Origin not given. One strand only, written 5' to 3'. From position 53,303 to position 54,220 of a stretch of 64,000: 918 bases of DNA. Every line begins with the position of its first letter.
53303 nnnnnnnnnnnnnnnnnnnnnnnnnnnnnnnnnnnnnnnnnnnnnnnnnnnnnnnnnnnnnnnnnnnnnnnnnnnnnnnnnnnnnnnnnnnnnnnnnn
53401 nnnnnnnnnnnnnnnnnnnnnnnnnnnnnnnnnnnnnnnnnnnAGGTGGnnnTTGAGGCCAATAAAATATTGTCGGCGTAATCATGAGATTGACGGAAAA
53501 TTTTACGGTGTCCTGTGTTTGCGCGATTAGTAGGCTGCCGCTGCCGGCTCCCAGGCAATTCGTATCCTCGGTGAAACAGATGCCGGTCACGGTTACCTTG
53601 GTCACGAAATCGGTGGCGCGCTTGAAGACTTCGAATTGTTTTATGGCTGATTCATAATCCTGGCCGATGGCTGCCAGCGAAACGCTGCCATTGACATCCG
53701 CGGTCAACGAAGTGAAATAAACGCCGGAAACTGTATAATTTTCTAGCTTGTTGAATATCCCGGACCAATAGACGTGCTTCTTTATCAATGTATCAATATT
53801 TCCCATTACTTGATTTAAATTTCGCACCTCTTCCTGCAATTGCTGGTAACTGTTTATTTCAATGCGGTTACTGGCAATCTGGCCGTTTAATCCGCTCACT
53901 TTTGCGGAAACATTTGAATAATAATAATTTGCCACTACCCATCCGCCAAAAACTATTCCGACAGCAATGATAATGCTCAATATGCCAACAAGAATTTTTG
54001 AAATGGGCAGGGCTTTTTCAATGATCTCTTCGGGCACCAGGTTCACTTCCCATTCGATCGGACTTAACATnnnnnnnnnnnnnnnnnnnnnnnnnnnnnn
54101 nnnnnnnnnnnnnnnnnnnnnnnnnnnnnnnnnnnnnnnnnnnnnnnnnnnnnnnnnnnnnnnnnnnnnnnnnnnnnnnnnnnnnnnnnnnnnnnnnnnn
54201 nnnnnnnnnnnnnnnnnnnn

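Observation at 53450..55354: PilN with a ~430-residue Pro/Lys-rich linker between the INLLP motif and the transmembrane helix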

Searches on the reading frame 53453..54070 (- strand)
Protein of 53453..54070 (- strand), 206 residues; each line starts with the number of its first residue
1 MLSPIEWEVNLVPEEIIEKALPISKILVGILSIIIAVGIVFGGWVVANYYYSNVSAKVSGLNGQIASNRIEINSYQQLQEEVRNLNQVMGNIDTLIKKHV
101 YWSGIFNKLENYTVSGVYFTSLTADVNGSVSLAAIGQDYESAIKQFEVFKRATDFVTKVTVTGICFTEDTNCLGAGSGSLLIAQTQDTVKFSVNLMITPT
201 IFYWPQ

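Call 20: search_solved_structures(query=A2, max_evalue=10, show_alignments=3)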
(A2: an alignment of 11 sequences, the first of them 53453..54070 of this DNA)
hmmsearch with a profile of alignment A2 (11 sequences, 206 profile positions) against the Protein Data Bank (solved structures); distinct sequences matched with E-value up to 10: 11.
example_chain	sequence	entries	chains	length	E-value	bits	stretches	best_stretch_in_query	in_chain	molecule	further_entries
5g6u_A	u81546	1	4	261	0.067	16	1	56-122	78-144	LANGERIN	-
7wz8_C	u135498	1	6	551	0.076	15.9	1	56-122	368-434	SNAP-tag,C-type lectin domain family 4 member K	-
5id3_A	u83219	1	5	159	0.13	15.1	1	37-99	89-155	Mitochondrial Calcium Uniporter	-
3jc8_Na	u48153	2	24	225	0.18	14.6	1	11-95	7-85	PilN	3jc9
1ztc_A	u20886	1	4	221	0.64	12.8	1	53-119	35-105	hypothetical protein TM0894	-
2flh_A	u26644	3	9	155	0.68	12.8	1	36-85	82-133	cytokinin-specific binding protein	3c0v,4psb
3kqg_A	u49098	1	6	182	1.1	12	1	59-122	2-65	C-type lectin domain family 4 member K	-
6nr8_4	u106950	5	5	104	2.9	10.7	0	72-97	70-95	Prefoldin subunit 4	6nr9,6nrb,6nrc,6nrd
6u42_7T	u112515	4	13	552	3.6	10.4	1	50-84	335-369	DC2 | Outer dynein arm protein 1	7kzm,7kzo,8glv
7m2w_U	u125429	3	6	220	7.5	9.3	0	58-89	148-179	Spindle pole body component 110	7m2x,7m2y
8zuk_A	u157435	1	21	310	8.7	9.1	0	55-82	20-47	TNF receptor-associated factor 3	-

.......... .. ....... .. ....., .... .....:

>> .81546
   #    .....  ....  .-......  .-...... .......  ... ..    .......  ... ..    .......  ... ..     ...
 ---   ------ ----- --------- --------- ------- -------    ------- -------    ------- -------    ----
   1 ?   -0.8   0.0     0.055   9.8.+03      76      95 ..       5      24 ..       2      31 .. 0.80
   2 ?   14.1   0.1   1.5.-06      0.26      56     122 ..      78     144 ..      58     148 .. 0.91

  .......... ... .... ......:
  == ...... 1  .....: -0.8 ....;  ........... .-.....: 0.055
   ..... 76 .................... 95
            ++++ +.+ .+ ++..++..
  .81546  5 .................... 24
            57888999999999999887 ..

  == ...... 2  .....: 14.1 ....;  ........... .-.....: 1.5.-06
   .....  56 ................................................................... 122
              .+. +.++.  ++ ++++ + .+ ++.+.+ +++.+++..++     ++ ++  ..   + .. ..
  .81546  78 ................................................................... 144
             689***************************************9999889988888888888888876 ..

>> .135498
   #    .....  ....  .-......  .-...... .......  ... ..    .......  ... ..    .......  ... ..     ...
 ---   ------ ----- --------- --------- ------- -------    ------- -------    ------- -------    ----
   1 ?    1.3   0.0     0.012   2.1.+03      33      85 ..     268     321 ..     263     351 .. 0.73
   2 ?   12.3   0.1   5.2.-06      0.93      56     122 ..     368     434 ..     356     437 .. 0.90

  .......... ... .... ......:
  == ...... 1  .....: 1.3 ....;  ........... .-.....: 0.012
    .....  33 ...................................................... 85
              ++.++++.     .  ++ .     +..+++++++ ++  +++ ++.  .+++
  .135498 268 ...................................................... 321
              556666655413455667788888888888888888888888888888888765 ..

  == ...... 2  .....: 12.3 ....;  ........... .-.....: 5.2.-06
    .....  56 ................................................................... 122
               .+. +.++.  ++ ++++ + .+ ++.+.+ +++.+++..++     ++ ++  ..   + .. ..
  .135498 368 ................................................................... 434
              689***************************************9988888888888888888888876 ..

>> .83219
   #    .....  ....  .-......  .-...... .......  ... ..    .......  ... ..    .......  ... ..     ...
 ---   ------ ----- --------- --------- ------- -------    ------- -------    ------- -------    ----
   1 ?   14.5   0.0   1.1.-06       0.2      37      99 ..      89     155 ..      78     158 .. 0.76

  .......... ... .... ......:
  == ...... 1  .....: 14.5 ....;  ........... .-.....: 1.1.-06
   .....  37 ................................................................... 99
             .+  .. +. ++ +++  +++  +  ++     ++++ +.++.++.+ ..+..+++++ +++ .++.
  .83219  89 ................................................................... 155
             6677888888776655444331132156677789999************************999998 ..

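Call 21: search_protein_families(library=pfam, alignment_id=A2, max_evalue=10)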
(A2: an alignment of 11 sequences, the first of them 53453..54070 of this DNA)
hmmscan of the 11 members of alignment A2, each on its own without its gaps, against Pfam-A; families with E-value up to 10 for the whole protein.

A. member 1, window:53453-54070:- (206 aa): 2 families
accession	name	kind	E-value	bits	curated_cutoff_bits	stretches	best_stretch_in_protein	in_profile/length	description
PF10654.15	DUF2481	-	0.037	14.5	27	1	63-109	17-59/126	Protein of unknown function (DUF2481)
PF11382.13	MctB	-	0.13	12.3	25.6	1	35-84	18-67/306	Copper transport outer membrane protein, MctB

B. families by the number of members that match (of 11 scanned): 23 families
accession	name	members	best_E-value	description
PF05137.18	PilN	4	0.0024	Fimbrial assembly protein (PilN)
PF10654.15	DUF2481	2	0.01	Protein of unknown function (DUF2481)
PF23868.1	Mmc1_C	2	0.018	Mmc1 C-terminal domain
PF06667.17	PspB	2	0.048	Phage shock protein B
PF08651.15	DASH_Duo1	2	0.057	DASH complex subunit Duo1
PF02465.23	FliD_N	2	0.28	Flagellar hook-associated protein 2 N-terminus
PF09997.14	DUF2238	1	0.0021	Predicted membrane protein (DUF2238)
PF12296.13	HsbA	1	0.0099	Hydrophobic surface binding protein A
PF05531.17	NPV_P10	1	0.01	Nucleopolyhedrovirus P10 protein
PF19143.6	Omp85_2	1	0.011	OMP85 superfamily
PF04264.18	YceI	1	0.015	YceI-like domain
PF25240.1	PUB2_N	1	0.026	PUB2-like, N-terminal domain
PF18595.6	Nuf2_DHR10-like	1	0.028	Nuf2, DHR10-like domain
PF01277.22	Oleosin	1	0.028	Oleosin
PF02181.28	FH2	1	0.057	Formin Homology 2 Domain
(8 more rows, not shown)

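Call 30: predict_structure(alignment_id=A2)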
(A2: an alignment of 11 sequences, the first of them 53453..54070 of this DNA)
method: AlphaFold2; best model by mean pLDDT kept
length: 206 residues; sequences in the alignment: 11
mean_pLDDT: 72.8   pTM: 0.46
mean pLDDT of the five models: 72.8, 71.7, 69.4, 67.4, 63.4
residues with pLDDT >= 90: 0; 70-90: 145; 50-70: 35; < 50: 26
segments of 3 or more residues with pLDDT < 50: 1-18, 173-180
pLDDT, mean of each block of 10 residues (from residue 1): 41 46 74 85 83 74 70 73 72 64 82 87 81 86 86 84 71 47 68 84 66
secondary structure, 60 per line:
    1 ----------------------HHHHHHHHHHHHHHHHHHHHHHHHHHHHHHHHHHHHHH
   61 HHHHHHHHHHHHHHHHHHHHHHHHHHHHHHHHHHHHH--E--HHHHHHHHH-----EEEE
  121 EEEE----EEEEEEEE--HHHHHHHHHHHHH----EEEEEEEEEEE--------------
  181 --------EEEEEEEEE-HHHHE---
elements in order: H23-97 H103-111 E117-124 E129-136 H139-151 E156-166 E189-197 H199-202

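Call 34: search_protein_representatives(alignment_id=A2)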
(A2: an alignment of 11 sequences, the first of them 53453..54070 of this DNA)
Query: 11 sequences, 206 profile positions. Proteins with E-value up to 0.001 (for the whole library): 3410; up to 1e-10: 1373; up to 1e-30: 93. The best 150 are listed.
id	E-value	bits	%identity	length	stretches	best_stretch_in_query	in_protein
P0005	1.8e-95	334.7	-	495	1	2-206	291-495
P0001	2.3e-94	331.1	-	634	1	3-206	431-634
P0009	1.2e-88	312.5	-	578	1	4-205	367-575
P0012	1.1e-85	302.8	-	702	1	2-206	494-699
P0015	1.2e-85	302.7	-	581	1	3-205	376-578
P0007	2.1e-85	301.9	-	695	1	2-205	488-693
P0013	1.5e-84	299.1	-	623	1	2-205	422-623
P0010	2.1e-84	298.6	-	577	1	4-205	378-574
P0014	6.1e-80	284.0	-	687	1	2-205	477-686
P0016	9.0e-80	283.5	-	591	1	2-206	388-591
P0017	2.3e-79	282.1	-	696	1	4-206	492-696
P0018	2.3e-78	278.9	-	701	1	4-204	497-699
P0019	4.2e-78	278.0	-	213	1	2-205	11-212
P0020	9.3e-78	276.9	-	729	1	4-205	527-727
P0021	1.2e-77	276.6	-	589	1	3-206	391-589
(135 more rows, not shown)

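Call 36: fold_search(model_id=the predicted structure, library=pdb)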
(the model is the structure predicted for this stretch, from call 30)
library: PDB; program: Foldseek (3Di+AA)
matches with E <= 10: 685; with E <= 0.001: 0
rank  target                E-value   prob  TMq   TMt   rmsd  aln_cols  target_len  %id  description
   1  2w7v_A                6.7e-03  1.00  0.31  0.71   2.7        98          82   11  periplasmic domain of EpsL from Vibrio parahaemolyticus (released 2010-03-31)
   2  5hl8_A                1.8e-02  1.00  0.29  0.65   3.4        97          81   11  1.93 Angstrom resolution crystal structure of a pullulanase-specific type II secretion system integral cytoplasmic mem (released 2016-01-27)
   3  5uvr                  2.1e-02  0.91  0.25  0.46   7.1       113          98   12  The core region of PilO from the type IV pilus system of Pseudomonas aeruginosa (released 2018-02-21)
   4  6kny_B                3.8e-02  0.72  0.25  0.27   9.1       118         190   18  Structure of Amuc_1100 without transmembrane region from Akkermansia muciniphila (released 2020-04-15)
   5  6i6o_B                5.5e-02  0.54  0.21  0.34   8.2       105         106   14  Circular permutant of ribosomal protein S6, swap helix 2, L75A mutant (released 2019-11-27)
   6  7os7_B                6.2e-02  0.51  0.22  0.36   7.5       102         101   17  Circular permutant of ribosomal protein S6, swap helix 2, L75A, A92K mutant (released 2022-06-22)
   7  1xbn                  7.1e-02  0.80  0.24  0.25   7.5        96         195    6  Crystal structure of a bacterial nitric oxide sensor: an ortholog of mammalian soluble guanylate cyclase heme domain (released 2004-09-07)
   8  7os7_A                7.1e-02  0.66  0.24  0.40   6.4       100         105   12  Circular permutant of ribosomal protein S6, swap helix 2, L75A, A92K mutant (released 2022-06-22)
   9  5hl8_C                8.0e-02  0.99  0.29  0.67   3.3        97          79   10  1.93 Angstrom resolution crystal structure of a pullulanase-specific type II secretion system integral cytoplasmic mem (released 2016-01-27)
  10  5n7l                  9.0e-02  0.99  0.30  0.69   3.2        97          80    9  Crystal structure of the periplasmic domain of XcpY, tI crystal form. (released 2018-03-14)
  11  4it2_A                1.0e-01  0.66  0.24  0.26   6.4        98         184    6  Mn(III)-PPIX bound Tt H-NOX (released 2013-02-27)
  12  6i6u_B                1.0e-01  0.35  0.22  0.34   8.1       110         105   14  Circular permutant of ribosomal protein S6, adding 9aa to N terminal of P81-82, L75A mutant (released 2019-11-27)
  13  6ghu_A                1.5e-01  0.98  0.30  0.71   3.4       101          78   10  Crystal structure of the periplasmic domain of XcpY, oP crystal form. (released 2018-11-21)
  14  9fkb_Pa               2.1e-01  0.21  0.19  0.24   7.6       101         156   11  Tail of emppty Haloferax tailed virus 1 (released 2025-06-18)
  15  4cad_H                2.3e-01  0.10  0.14  0.13  12.3        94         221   19  Mechanism of farnesylated CAAX protein processing by the integral membrane protease Rce1 (released 2013-11-27)
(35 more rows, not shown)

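Call 40: find_related_loci(query=A2, collection=genome_contigs, flank=4000)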
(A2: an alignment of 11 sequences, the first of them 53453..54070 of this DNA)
Query A2 (206 aa) in genome_contigs; peptide patterns used: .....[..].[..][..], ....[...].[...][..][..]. (x = any residue, [..] = any of these).
30 stretches matched a pattern; 14 encode a relative of the query (tblastn E <= 1e-3); 14 distinct loci.
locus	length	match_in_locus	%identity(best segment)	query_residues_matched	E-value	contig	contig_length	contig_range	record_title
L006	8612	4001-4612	74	2-206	7e-108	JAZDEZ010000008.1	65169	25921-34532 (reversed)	MAG: Patescibacteria group bacterium isolate MEGAHIT-group-0.176 k141_18427437, whole genome shotgun sequence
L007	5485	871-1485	66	2-206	1e-95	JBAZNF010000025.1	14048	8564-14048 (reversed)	MAG: Patescibacteria group bacterium isolate SO_2017_LW4_60 scaffold_8401_c1_LW137-91_2017, whole genome shotgun sequenc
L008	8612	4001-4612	76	3-206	1e-103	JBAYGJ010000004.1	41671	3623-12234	MAG: Patescibacteria group bacterium isolate SO_2016_GW1_122 scaffold01750_OW334_2016, whole genome shotgun sequence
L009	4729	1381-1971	43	5-206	2e-62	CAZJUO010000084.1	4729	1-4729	MAG TPA_asm: uncultured Gammaproteobacteria bacterium isolate SRP141376_co4_277 genome assembly, contig: NODE_29493_leng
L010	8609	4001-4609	44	5-203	3e-60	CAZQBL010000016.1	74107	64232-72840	MAG TPA_asm: uncultured Gammaproteobacteria bacterium isolate SRP231805_co4_93 genome assembly, contig: k141_269824, who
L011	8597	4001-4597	45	2-204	2e-60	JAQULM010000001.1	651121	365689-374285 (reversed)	MAG: Patescibacteria group bacterium isolate STD1_130 NODE_12_length_651121_cov_7.335518_Sandtown_D1, whole genome shotg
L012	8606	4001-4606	45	5-206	9e-59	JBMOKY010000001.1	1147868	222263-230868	MAG: Patescibacteria group bacterium isolate Betzabe_MAG010 MAG010_1, whole genome shotgun sequence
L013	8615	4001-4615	41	2-204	5e-54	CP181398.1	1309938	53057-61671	MAG: Candidatus Kerfeldbacteria bacterium isolate MKparc4 chromosome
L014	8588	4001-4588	41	5-202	1e-53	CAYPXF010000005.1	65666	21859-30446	MAG TPA_asm: uncultured Gammaproteobacteria bacterium isolate binchicken_co17_235 genome assembly, contig: NODE_1370_len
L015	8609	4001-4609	41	3-206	9e-54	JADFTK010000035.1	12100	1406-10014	MAG: Patescibacteria group bacterium isolate B9T1L10 B9T1L10_NODE8450, whole genome shotgun sequence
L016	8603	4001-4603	40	5-204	5e-53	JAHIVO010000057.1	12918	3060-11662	MAG: Patescibacteria group bacterium isolate MM_PC_MetaG.mb.84 MM_PC_MetaG.mb.84_k141_866386, whole genome shotgun seque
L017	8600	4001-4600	40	5-206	1e-48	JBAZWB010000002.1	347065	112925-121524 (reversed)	MAG: Patescibacteria group bacterium isolate SO_2017_GW1_267 NODE_224_length_347065_cov_3.428541_OW334_2017, whole genom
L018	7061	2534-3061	27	8-173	7e-9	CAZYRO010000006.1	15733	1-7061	MAG TPA_asm: uncultured Candidatus Saccharibacteria bacterium isolate SRP178699_co2_519 genome assembly, contig: NODE_30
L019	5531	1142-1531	30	8-137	1e-7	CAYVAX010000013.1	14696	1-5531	MAG TPA_asm: uncultured Candidatus Saccharibacteria bacterium isolate binchicken_co17_257 genome assembly, contig: NODE_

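Call 62: search_solved_structures(query=A2, max_evalue=0.5, show_alignments=5)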
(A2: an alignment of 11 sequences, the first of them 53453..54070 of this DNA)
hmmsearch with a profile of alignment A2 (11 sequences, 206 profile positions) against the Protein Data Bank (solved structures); distinct sequences matched with E-value up to 0.5: 4.
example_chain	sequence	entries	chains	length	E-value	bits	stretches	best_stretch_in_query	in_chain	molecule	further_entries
5g6u_A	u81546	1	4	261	0.067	16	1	56-122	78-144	LANGERIN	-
7wz8_C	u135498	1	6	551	0.076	15.9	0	56-122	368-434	SNAP-tag,C-type lectin domain family 4 member K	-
5id3_A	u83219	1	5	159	0.13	15.1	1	37-99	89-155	Mitochondrial Calcium Uniporter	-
3jc8_Na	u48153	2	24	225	0.18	14.6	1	11-95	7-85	PilN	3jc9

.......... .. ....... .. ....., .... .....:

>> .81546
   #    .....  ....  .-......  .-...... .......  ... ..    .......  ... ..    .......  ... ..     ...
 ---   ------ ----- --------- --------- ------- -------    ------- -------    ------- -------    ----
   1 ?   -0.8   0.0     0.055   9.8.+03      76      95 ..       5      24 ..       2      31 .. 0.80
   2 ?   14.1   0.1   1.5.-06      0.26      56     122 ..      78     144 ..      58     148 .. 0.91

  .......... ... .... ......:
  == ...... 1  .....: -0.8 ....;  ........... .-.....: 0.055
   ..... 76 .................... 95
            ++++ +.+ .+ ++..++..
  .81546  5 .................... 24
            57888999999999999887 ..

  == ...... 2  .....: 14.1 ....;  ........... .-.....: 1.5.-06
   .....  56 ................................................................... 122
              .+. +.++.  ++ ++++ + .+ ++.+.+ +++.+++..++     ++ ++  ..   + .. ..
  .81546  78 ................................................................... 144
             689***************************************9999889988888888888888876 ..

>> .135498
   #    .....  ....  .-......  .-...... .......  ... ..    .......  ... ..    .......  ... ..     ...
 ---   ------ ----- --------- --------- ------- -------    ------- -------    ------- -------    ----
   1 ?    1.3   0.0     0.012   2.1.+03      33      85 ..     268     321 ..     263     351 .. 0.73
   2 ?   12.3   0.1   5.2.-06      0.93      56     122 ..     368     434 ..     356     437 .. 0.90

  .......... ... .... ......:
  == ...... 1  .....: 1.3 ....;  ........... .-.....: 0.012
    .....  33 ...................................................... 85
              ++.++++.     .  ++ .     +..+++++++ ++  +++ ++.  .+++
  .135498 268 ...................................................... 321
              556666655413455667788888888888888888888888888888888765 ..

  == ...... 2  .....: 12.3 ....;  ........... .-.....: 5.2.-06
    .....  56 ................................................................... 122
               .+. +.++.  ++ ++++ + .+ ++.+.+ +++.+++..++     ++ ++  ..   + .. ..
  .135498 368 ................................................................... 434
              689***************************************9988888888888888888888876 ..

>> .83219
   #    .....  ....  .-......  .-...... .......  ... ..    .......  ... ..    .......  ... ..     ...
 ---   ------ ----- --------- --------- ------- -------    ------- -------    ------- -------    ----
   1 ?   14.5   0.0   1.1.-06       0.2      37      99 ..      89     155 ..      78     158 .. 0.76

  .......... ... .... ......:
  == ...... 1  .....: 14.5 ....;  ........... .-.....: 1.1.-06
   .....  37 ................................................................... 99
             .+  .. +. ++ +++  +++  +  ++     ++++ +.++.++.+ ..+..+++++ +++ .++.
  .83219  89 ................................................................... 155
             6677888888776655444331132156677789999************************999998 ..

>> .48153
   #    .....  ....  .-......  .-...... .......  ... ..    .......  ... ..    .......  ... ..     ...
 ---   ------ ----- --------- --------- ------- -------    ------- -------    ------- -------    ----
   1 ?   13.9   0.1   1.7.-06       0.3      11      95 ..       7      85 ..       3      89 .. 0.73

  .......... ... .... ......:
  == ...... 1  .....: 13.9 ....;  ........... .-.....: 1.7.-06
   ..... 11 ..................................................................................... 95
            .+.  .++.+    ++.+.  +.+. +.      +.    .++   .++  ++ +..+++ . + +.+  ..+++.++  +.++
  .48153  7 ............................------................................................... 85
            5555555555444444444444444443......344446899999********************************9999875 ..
